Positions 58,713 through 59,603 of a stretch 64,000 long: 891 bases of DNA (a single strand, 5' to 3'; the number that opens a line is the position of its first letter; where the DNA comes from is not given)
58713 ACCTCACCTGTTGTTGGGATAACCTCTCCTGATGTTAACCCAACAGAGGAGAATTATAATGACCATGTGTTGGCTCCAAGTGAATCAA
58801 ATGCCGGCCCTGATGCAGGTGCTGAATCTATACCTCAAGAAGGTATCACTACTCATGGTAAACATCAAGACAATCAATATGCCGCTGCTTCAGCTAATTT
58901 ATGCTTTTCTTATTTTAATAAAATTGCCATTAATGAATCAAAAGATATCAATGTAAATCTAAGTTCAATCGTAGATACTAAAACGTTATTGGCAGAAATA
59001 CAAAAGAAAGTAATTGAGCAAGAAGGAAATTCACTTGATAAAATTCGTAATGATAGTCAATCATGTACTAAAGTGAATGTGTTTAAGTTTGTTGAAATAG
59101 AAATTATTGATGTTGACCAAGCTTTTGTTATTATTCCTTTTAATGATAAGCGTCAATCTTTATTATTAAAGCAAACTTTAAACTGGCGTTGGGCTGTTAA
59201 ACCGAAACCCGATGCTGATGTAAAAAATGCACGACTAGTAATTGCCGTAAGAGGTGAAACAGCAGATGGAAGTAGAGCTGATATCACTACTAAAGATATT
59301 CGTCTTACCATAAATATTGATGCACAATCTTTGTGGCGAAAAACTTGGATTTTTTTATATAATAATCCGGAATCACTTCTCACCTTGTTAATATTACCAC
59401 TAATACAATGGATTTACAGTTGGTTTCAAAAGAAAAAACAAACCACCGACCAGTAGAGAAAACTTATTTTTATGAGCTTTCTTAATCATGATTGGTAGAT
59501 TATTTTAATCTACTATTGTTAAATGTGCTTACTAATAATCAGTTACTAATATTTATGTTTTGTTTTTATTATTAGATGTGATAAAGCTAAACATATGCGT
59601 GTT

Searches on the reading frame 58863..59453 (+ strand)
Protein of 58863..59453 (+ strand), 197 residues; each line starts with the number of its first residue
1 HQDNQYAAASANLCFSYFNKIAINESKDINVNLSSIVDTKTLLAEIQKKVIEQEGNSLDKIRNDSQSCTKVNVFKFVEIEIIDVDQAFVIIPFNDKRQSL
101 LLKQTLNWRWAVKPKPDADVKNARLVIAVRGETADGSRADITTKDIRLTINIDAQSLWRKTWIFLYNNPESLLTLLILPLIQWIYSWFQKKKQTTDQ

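Call 25: search_protein_representatives(alignment_id=A1)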
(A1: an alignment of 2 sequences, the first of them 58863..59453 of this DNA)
Query: 2 sequences, 207 profile positions. Proteins with E-value up to 0.001 (for the whole library): 228; up to 1e-10: 99; up to 1e-30: 2. The best 150 are listed.
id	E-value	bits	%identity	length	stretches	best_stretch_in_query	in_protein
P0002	8.4e-114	394.4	-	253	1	1-203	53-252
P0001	1.9e-111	386.7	-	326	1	10-207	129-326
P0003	4.9e-28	114.3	-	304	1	6-203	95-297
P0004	7.0e-25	104.0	-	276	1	19-201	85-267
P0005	1.6e-24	102.8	-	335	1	10-203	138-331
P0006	3.4e-24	101.8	-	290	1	18-203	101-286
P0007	5.4e-24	101.1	-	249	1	18-203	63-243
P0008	8.2e-24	100.5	-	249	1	13-206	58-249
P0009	3.7e-23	98.4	-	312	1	19-194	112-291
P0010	4.0e-23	98.2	-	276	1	18-201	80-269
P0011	1.7e-21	92.9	-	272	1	17-196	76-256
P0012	2.2e-21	92.5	-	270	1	18-196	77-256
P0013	3.2e-21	92.0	-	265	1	17-194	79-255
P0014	4.4e-21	91.6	-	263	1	18-192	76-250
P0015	5.8e-21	91.2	-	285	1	9-201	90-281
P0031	3.9e-18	81.9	-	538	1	15-202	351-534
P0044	1.7e-15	73.3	-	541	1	9-195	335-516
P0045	2.4e-15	72.9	-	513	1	17-194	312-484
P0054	1.3e-14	70.5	-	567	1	19-203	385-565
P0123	1.5e-08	50.7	-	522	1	19-195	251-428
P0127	3.9e-08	49.3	-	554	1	17-164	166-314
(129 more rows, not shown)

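Call 27: find_encoding_contigs(protein=P0003, flank=6000, max_places=4)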
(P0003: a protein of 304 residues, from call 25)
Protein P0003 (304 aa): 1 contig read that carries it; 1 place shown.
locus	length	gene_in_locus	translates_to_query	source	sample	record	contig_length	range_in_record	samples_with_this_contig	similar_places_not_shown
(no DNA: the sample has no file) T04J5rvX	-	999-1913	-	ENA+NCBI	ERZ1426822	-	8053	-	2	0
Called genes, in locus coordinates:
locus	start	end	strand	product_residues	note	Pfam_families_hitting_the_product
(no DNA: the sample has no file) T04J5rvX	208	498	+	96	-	-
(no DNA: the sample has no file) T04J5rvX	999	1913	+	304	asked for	-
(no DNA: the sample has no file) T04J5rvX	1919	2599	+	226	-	-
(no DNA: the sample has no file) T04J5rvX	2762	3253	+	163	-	-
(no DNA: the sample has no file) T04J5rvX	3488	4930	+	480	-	PF00324:AA_permease, PF13520:AA_permease_2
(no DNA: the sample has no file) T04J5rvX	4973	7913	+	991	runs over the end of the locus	PF01326:PPDK_N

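Call 29: search_protein_families(library=pfam, alignment_id=A2, max_evalue=0.01)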
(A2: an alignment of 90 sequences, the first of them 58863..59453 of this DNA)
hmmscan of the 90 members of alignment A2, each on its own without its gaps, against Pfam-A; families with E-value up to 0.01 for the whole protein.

A. member 1, window:58863-59453:+ (197 aa): 0 families

B. families by the number of members that match (of 90 scanned): 10 families
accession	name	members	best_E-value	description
PF02412.23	TSP_3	6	4.4e-11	Thrombospondin type 3 repeat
PF21827.1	New_glue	2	0.0022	New glue protein family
PF09710.15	Trep_dent_lipo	1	0.0003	Treponema clustered lipoprotein (Trep_dent_lipo)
PF20404.3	DUF6694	1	0.00047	Family of unknown function (DUF6694)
PF09716.15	ETRAMP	1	0.002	Malarial early transcribed membrane protein (ETRAMP)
PF06353.17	DUF1062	1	0.004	Protein of unknown function (DUF1062)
PF09402.16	MSC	1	0.0048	Man1-Src1p-C-terminal domain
PF19866.4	DUF6339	1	0.0053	Family of unknown function (DUF6339)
PF08139.17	LPAM_1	1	0.0085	Prokaryotic membrane lipoprotein lipid attachment site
PF05801.16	VP2_lagovir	1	0.0092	Lagovirus minor capsid protein VP2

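Call 31: search_solved_structures(query=A2, max_evalue=1)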
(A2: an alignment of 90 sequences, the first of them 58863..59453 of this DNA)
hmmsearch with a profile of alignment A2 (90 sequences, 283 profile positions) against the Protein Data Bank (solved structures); distinct sequences matched with E-value up to 1: 3.
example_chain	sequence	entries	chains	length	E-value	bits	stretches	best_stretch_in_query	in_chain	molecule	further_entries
8jl8_A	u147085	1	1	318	0.44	13.2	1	72-143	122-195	Collagen-binding adhesin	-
28lk_A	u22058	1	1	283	0.6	12.8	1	4-102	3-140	complement-inhibiting protein ChiB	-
9hjm_I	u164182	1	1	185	0.99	12.1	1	6-51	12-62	Peptidyl-prolyl cis-trans isomerase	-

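Call 35: find_homologous_proteins(query=A2, max_evalue=0.00001)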
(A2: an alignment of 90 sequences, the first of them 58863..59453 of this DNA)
Query A2 (90 sequences) (197 aa, profile of the alignment): 12 proteins with E <= 0.00001 among 6883 candidates.
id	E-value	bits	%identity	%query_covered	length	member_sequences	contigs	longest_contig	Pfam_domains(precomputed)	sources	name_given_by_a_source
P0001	6.0e-55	205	100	100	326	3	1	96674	-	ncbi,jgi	jgi:hypothetical protein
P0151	2.4e-54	203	25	89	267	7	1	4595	-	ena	-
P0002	3.5e-54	202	47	91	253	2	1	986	-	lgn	-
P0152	7.4e-54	201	24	97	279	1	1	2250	-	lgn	-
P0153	1.2e-53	201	27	89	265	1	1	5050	-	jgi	-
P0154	2.5e-53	200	26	90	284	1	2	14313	-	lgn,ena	-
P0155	4.9e-53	199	27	90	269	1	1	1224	-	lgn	-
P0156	5.6e-51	192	25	89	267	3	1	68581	-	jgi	-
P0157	4.7e-49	185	29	90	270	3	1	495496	-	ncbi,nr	ncbi:MAG: hypothetical protein JNK09_05685 [Prolixibacteraceae bacterium]|nr:hypothetical protein [P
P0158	1.0e-48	184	29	44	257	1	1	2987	-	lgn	-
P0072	2.4e-48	183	22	97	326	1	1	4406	-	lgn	-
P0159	1.4e-43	168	25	44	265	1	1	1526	-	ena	-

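Call 36: find_encoding_contigs(protein=P0157, flank=6000, max_places=3)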
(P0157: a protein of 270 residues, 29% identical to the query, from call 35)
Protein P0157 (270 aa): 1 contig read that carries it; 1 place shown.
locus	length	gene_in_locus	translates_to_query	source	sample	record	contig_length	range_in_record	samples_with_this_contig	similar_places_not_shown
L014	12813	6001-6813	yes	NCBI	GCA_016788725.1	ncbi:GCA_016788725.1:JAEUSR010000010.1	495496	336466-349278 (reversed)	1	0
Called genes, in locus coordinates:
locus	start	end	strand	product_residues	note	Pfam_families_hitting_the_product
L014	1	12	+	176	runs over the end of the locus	PF00588:SpoU_methylase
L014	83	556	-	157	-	PF01451:LMWPc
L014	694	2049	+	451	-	PF01943:Polysacc_synt (weak), PF13440:Polysacc_synt_3 (faint), PF01554:MatE, PF03023:MurJ, PF01554:MatE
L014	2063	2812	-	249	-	PF00196:GerE, PF04545:Sigma70_r4 (faint)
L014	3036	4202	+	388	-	-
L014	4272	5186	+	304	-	PF00112:Peptidase_C1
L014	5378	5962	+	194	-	-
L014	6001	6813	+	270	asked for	-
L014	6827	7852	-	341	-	PF21016:RlmN_N, PF04055:Radical_SAM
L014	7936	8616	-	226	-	PF00175:NAD_binding_1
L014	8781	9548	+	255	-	PF06738:ThrE, PF12821:ThrE_2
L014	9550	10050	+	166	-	PF12821:ThrE_2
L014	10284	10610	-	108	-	-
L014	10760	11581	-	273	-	PF00288:GHMP_kinases_N, PF08544:GHMP_kinases_C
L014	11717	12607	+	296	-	PF02588:YitT_membrane, PF10035:DUF2179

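Call 37: find_encoding_contigs(protein=P0156, flank=6000, max_places=3)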
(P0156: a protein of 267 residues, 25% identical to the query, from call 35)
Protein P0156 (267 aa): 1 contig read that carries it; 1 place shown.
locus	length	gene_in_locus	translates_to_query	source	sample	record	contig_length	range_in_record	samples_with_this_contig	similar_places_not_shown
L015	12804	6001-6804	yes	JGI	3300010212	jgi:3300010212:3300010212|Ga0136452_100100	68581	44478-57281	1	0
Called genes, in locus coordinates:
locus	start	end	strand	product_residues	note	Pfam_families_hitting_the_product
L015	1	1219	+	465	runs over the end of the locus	PF01734:Patatin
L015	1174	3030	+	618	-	-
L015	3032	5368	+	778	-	PF00732:GMC_oxred_N, PF01266:DAO (faint), PF13450:NAD_binding_8 (faint), PF05199:GMC_oxred_C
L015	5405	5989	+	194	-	-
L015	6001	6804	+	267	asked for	-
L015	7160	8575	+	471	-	PF13365:Trypsin_2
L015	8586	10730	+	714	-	-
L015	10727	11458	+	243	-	-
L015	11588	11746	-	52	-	-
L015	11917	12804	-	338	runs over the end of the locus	PF21016:RlmN_N, PF04055:Radical_SAM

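Call 38: find_encoding_contigs(protein=P0154, flank=6000, max_places=3)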
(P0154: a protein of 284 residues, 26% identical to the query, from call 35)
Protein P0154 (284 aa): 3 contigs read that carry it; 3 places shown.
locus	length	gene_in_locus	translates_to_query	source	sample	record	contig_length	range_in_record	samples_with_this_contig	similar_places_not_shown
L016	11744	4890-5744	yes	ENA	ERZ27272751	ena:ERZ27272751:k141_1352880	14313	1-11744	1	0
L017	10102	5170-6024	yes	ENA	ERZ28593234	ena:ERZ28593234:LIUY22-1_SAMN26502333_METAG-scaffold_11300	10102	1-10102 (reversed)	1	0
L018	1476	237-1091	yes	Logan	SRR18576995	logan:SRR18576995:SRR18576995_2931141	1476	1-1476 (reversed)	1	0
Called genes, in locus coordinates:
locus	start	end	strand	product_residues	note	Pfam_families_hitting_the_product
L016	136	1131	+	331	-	PF00135:COesterase, PF20434:BD-FAE, PF00561:Abhydrolase_1 (faint), PF07859:Abhydrolase_3, PF12697:Abhydrolase_6 (weak), PF00326:Peptidase_S9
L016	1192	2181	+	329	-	PF00135:COesterase, PF02129:Peptidase_S15 (faint), PF20434:BD-FAE, PF00561:Abhydrolase_1 (faint), PF07859:Abhydrolase_3, PF12697:Abhydrolase_6 (weak), PF00326:Peptidase_S9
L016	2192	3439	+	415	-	PF07690:MFS_1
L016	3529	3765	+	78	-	-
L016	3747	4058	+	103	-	PF05016:ParE_toxin (weak)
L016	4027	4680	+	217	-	PF01965:DJ-1_PfpI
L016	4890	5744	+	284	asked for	-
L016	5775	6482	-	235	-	PF00230:MIP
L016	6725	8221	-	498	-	PF00370:FGGY_N, PF02782:FGGY_C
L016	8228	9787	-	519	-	PF00890:FAD_binding_2 (faint), PF01266:DAO, PF12831:FAD_oxidored (faint), PF16901:DAO_C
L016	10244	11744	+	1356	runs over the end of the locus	?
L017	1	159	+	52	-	?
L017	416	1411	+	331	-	PF00135:COesterase, PF20434:BD-FAE, PF00561:Abhydrolase_1 (faint), PF07859:Abhydrolase_3, PF12697:Abhydrolase_6 (weak), PF00326:Peptidase_S9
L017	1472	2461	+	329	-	PF00135:COesterase, PF02129:Peptidase_S15 (faint), PF20434:BD-FAE, PF00561:Abhydrolase_1 (faint), PF07859:Abhydrolase_3, PF12697:Abhydrolase_6 (weak), PF00326:Peptidase_S9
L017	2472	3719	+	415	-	PF07690:MFS_1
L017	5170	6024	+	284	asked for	-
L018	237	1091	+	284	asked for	-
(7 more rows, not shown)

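Call 40: predict_structure(alignment_id=A2)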
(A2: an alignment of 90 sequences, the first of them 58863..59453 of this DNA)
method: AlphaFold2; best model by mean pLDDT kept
length: 197 residues; sequences in the alignment: 90
mean_pLDDT: 92.2   pTM: 0.80
mean pLDDT of the five models: 92.2, 91.8, 91.4, 91.1, 90.8
residues with pLDDT >= 90: 163; 70-90: 26; 50-70: 4; < 50: 4
segments of 3 or more residues with pLDDT < 50: 1-4
pLDDT, mean of each block of 10 residues (from residue 1): 61 97 95 96 94 83 89 96 98 96 94 95 98 96 97 87 93 93 97 89
secondary structure, 60 per line:
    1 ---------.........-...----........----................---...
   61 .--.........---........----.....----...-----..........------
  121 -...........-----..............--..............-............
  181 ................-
elements in order: E10-18 E20-22 E27-34 H39-54 H58-61 E64-72 E76-83 E88-92 E97-99 E105-114 E122-132 E138-151 H154-167 H169-196

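Call 44: search_protein_families(library=pfam, proteins=[P0127, P0123, P0031, P0044, P0045, P0054, L015:5405-5989:+, L015:1174-3030:+, L015:8586-10730:+, L015:10727-11458:+], max_evalue=0.01)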
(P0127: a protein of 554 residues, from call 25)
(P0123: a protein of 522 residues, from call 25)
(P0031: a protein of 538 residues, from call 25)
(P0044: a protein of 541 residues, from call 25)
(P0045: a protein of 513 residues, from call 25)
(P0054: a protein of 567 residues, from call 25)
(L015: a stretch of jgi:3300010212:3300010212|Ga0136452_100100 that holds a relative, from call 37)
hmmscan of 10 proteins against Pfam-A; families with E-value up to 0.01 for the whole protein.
P0127 (554 aa): 2 families
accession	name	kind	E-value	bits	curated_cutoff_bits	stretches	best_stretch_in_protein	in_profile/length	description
PF13676.11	TIR_2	-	3.4e-12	47.3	28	1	367-482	1-111/122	TIR domain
PF01582.25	TIR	-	1.2e-06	28.9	21.3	1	367-511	4-154/179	TIR domain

P0123 (522 aa): 0 families

P0031 (538 aa): 1 family
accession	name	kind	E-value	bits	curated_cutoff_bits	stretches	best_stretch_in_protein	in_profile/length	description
PF12081.13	GldM_1st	-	1.5e-18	68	25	1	42-240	8-191/194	GldM N-terminal domain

P0044 (541 aa): 0 families

P0045 (513 aa): 1 family
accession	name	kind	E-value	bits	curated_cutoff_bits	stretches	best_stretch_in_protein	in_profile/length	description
PF21601.3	GldM_2nd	-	0.0022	18.9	24.4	1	200-294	5-98/98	GldM second domain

P0054 (567 aa): 1 family
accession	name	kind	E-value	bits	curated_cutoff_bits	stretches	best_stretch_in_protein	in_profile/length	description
PF12081.13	GldM_1st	-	4.7e-13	50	25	1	82-272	12-193/194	GldM N-terminal domain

L015:5405-5989:+ (194 aa): 0 families

L015:1174-3030:+ (618 aa): 1 family
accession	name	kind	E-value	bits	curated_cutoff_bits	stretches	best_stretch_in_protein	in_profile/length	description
PF00149.33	Metallophos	-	5.5e-05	24.1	21.5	1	125-285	28-160/191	Calcineurin-like phosphoesterase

L015:8586-10730:+ (714 aa): 1 family
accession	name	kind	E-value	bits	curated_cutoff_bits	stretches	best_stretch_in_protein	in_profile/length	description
PF06009.19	Laminin_II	-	0.0057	17.1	33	0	301-381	14-99/138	Laminin Domain II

L015:10727-11458:+ (243 aa): 0 families

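Call 53: search_protein_families(library=pfam, proteins=[L015:7160-8575:+], max_evalue=1)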
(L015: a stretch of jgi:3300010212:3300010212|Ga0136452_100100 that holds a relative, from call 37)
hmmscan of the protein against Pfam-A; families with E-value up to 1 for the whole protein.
L015:7160-8575:+ (471 aa): 3 families
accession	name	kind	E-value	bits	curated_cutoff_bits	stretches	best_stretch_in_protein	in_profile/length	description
PF13365.12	Trypsin_2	-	6.4e-10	40.4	27.6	1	284-445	9-144/144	Trypsin-like peptidase domain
PF00089.32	Trypsin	-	0.0062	16.8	20.6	1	330-451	83-200/220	Trypsin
PF11628.13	TCR_zetazeta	-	0.023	14.9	25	1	111-128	7-24/31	T-cell surface glycoprotein CD3 zeta chain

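Call 56: search_dna_similar(query=window:58863-59453:+, collection=phages, mode=protein, max_rows=10, max_evalue=0.01)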
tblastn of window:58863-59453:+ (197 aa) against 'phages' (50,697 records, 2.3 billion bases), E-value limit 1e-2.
No match.

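Call 59: find_related_loci(query=A5, collection=metagenome_contigs, flank=5000)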
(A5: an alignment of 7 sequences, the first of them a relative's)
Query A5 (259 aa) in metagenome_contigs; peptide patterns used: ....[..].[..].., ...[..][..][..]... (x = any residue, [..] = any of these).
299 stretches matched a pattern; 9 encode a relative of the query (tblastn E <= 1e-3); 9 distinct loci.
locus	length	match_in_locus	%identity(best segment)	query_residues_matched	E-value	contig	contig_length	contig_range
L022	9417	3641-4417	99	1-259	8e-173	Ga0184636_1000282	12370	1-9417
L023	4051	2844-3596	43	4-249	1e-64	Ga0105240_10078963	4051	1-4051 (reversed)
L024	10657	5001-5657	41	18-255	4e-59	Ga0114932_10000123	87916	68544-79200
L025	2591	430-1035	46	51-255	1e-58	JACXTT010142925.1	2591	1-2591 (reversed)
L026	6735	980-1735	40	16-248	7e-58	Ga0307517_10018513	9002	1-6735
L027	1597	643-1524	40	1-257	3e-56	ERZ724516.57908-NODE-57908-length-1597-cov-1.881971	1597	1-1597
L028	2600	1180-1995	37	4-255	8e-46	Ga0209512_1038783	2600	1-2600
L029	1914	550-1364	44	4-255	6e-40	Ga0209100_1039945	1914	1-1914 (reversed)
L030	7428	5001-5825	41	1-259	1e-62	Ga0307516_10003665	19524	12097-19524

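Call 77: find_related_loci(query=A5, collection=viral_contigs, flank=6000)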
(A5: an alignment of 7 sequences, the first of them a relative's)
Query A5 (259 aa) in viral_contigs; peptide patterns used: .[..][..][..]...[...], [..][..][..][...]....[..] (x = any residue, [..] = any of these).
38 stretches matched a pattern, but none encodes a relative of the query by tblastn (E <= 1e-3).
